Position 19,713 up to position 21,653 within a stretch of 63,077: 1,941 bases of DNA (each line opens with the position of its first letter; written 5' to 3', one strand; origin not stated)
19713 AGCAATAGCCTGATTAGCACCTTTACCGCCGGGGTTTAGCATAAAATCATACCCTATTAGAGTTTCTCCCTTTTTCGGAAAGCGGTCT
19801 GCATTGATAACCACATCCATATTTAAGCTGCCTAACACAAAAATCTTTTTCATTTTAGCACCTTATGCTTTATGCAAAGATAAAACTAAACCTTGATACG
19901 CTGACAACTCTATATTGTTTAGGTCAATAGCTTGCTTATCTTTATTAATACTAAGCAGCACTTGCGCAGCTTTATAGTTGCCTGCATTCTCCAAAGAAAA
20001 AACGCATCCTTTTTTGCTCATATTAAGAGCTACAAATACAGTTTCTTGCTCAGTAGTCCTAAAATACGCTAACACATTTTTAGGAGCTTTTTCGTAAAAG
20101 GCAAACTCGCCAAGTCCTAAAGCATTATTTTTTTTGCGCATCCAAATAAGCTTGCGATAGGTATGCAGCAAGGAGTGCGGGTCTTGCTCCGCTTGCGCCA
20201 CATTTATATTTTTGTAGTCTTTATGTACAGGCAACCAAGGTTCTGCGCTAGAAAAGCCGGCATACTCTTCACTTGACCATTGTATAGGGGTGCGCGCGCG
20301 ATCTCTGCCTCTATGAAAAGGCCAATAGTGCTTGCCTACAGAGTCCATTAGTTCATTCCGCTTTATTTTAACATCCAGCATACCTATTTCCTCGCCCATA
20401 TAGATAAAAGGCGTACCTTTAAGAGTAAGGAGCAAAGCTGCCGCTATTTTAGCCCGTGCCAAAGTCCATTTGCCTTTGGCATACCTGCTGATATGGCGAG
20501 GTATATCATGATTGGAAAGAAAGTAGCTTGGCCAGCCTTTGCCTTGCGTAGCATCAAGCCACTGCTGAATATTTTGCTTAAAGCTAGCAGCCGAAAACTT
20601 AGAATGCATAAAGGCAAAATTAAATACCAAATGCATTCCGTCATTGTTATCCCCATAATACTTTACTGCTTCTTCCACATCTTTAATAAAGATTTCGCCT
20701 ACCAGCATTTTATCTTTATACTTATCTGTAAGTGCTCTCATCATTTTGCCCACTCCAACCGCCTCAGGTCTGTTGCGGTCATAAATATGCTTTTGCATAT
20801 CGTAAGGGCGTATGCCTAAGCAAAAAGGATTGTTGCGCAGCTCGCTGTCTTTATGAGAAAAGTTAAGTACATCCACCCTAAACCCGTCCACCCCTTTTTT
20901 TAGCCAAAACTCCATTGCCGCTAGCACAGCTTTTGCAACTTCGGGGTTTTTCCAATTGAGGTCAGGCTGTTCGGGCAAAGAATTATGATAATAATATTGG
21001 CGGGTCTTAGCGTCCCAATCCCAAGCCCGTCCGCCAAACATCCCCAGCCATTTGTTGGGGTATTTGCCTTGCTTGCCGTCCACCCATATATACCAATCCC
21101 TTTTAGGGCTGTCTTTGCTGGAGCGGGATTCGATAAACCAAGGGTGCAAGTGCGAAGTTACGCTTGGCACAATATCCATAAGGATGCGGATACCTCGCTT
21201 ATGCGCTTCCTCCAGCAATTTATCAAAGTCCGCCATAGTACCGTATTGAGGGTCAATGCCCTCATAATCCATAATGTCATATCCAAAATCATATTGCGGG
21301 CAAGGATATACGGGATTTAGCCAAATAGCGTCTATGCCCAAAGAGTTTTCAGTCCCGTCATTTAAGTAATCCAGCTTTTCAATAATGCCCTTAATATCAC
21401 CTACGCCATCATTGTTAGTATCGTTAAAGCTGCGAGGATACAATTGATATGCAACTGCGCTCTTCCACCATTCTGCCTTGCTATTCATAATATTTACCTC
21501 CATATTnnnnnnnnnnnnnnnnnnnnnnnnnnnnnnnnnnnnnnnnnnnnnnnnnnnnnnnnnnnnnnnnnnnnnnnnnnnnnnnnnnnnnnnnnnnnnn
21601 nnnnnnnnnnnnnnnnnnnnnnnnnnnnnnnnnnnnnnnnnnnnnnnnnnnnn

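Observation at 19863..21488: GH13 glucosidase with intact catalytic triad but remodelled -1 subsite (region I NH to SV; HxF to HNS)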

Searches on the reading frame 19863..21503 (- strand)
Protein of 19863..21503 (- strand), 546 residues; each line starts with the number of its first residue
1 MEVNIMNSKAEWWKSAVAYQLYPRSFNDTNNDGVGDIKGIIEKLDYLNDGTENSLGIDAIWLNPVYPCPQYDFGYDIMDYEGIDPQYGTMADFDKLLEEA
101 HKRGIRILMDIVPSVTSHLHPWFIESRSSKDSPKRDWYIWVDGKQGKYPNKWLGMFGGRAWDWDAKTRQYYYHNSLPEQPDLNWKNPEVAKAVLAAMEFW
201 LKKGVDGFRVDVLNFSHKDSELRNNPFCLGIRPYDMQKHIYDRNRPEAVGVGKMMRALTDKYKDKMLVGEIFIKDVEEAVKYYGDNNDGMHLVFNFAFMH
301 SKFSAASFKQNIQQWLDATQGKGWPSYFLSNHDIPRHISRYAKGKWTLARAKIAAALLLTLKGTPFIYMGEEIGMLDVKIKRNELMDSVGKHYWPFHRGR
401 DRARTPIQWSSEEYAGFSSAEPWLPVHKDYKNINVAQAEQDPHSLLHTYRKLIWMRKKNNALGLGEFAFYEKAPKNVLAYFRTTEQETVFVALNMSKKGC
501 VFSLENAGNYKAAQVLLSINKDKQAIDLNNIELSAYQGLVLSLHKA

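Call 4: search_protein_families(library=pfam, proteins=[window:19863-21503:-])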
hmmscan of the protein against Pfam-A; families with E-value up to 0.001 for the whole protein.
window:19863-21503:- (546 aa): 3 families
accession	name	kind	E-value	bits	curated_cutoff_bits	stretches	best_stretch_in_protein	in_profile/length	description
PF00128.31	Alpha-amylase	-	4.9e-136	454.9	22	1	20-462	1-443/446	Alpha amylase, catalytic domain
PF23915.1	SusG_C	-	1.8e-07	31.8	27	1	477-539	1-61/62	Alpha-amylase SusG C-terminal domain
PF16657.11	Malt_amylase_C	-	2.1e-07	31.4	27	1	465-518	1-53/75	Maltogenic Amylase, C-terminal domain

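Call 5: search_protein_families(library=ncbifam, proteins=[window:19863-21503:-])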
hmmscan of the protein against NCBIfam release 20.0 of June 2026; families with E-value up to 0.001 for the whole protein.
window:19863-21503:- (546 aa): 30 families (the best 25 are shown)
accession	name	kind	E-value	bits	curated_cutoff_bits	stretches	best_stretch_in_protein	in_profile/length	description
NF051899.1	BetGalacBglAAgro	equivalog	2.2e-164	547.8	900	1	11-537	1-531/537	beta-galactosidase BglA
TIGR02403.1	trehalose_treC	equivalog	1.8e-135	452.7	799.05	1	12-541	1-542/544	alpha,alpha-phosphotrehalase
NF008183.0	PRK10933.1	subfamily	9.5e-122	407.5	535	2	6-380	1-373/551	alpha,alpha-phosphotrehalase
TIGR02456.1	treS_nterm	equivalog_domain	5e-104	348.7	678.35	2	11-333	1-307/539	maltose alpha-D-glucosyltransferase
NF008051.0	PRK10785.1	equivalog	5.1e-39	133.9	568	3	35-225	176-349/607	maltodextrin glucosidase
NF041090.1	Cyc-maltodext_AglB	equivalog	1.1e-36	126.6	540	2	35-212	62-207/470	cyclomaltodextrinase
NF041321.1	Alpha-amyl_MalA_Halo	equivalog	6.2e-36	124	875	1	2-212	246-426/666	alpha-amylase MalA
TIGR02402.1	trehalose_TreZ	equivalog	3.6e-16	58.5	538.8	2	13-112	92-182/545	malto-oligosyltrehalose trehalohydrolase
NF011083.0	PRK14510.1-2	equivalog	7e-16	56.9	1322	1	35-213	220-383/1186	bifunctional glycogen debranching protein GlgX/4-alpha-glucanotransferase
NF007051.0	PRK09505.1-1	equivalog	3.2e-14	51.9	864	1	35-112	236-322/686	alpha-amylase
NF007060.0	PRK09505.2-5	equivalog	9.8e-13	47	790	1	35-112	232-318/690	alpha-amylase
NF007059.0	PRK09505.2-4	equivalog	6.3e-12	44.6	865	1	35-116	226-316/683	alpha-amylase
NF007053.0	PRK09505.1-3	equivalog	4.5e-11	41.7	1269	1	35-112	228-314/687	alpha-amylase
TIGR02401.1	trehalose_TreY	equivalog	1.7e-10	39.8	498.65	1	43-114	21-88/838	malto-oligosyltrehalose synthase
NF007058.0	PRK09505.2-3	equivalog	5.7e-10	37.9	897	1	35-112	247-333/742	alpha-amylase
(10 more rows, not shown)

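Call 6: search_solved_structures(query=window:19863-21503:-, show_alignments=2)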
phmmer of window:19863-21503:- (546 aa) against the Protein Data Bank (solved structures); distinct sequences matched with E-value up to 0.001: 244 (the best 60 are shown).
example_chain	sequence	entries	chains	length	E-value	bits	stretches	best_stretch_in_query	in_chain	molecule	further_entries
6aav_A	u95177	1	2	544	4.2e-131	441.2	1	8-504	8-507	Alpha-glucosyltransferase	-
3wy1_A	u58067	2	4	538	1.5e-126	426.2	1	9-497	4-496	Alpha-glucosidase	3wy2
3wy4_A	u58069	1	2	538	3.8e-126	424.9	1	9-497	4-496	Alpha-glucosidase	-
3wy3_A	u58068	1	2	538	7.3e-126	423.9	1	9-497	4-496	Alpha-glucosidase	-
1uok_A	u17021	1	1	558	4.1e-121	408.3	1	10-543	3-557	OLIGO-1,6-GLUCOSIDASE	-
2ze0_A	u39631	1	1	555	5.3e-120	404.6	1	9-504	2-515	Alpha-glucosidase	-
7voh_A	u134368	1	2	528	3e-117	395.5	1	6-466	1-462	alpha-glucosidase QsGH13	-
5zcb_A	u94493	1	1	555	3.5e-115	388.7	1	10-518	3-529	Alpha-glucosidase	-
8ibk_A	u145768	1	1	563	7.8e-115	387.5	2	10-398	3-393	Alpha-glucosidase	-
5zcc_A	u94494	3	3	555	8.8e-115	387.4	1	10-518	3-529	Alpha-glucosidase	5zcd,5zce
8ids_A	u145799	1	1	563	1.1e-114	387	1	10-518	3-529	Alpha-glucosidase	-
9u7v_A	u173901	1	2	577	5.7e-113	381.4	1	9-543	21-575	oligo-1,6-glucosidase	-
5brq_A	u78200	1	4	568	4.1e-110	372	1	9-543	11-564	Glycoside Hydrolase Family 13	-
5brp_A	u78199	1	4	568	1.5e-109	370.1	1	9-543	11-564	Glycoside Hydrolase Family 13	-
5do8_B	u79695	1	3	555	2.6e-109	369.3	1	10-507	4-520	Lmo0184 protein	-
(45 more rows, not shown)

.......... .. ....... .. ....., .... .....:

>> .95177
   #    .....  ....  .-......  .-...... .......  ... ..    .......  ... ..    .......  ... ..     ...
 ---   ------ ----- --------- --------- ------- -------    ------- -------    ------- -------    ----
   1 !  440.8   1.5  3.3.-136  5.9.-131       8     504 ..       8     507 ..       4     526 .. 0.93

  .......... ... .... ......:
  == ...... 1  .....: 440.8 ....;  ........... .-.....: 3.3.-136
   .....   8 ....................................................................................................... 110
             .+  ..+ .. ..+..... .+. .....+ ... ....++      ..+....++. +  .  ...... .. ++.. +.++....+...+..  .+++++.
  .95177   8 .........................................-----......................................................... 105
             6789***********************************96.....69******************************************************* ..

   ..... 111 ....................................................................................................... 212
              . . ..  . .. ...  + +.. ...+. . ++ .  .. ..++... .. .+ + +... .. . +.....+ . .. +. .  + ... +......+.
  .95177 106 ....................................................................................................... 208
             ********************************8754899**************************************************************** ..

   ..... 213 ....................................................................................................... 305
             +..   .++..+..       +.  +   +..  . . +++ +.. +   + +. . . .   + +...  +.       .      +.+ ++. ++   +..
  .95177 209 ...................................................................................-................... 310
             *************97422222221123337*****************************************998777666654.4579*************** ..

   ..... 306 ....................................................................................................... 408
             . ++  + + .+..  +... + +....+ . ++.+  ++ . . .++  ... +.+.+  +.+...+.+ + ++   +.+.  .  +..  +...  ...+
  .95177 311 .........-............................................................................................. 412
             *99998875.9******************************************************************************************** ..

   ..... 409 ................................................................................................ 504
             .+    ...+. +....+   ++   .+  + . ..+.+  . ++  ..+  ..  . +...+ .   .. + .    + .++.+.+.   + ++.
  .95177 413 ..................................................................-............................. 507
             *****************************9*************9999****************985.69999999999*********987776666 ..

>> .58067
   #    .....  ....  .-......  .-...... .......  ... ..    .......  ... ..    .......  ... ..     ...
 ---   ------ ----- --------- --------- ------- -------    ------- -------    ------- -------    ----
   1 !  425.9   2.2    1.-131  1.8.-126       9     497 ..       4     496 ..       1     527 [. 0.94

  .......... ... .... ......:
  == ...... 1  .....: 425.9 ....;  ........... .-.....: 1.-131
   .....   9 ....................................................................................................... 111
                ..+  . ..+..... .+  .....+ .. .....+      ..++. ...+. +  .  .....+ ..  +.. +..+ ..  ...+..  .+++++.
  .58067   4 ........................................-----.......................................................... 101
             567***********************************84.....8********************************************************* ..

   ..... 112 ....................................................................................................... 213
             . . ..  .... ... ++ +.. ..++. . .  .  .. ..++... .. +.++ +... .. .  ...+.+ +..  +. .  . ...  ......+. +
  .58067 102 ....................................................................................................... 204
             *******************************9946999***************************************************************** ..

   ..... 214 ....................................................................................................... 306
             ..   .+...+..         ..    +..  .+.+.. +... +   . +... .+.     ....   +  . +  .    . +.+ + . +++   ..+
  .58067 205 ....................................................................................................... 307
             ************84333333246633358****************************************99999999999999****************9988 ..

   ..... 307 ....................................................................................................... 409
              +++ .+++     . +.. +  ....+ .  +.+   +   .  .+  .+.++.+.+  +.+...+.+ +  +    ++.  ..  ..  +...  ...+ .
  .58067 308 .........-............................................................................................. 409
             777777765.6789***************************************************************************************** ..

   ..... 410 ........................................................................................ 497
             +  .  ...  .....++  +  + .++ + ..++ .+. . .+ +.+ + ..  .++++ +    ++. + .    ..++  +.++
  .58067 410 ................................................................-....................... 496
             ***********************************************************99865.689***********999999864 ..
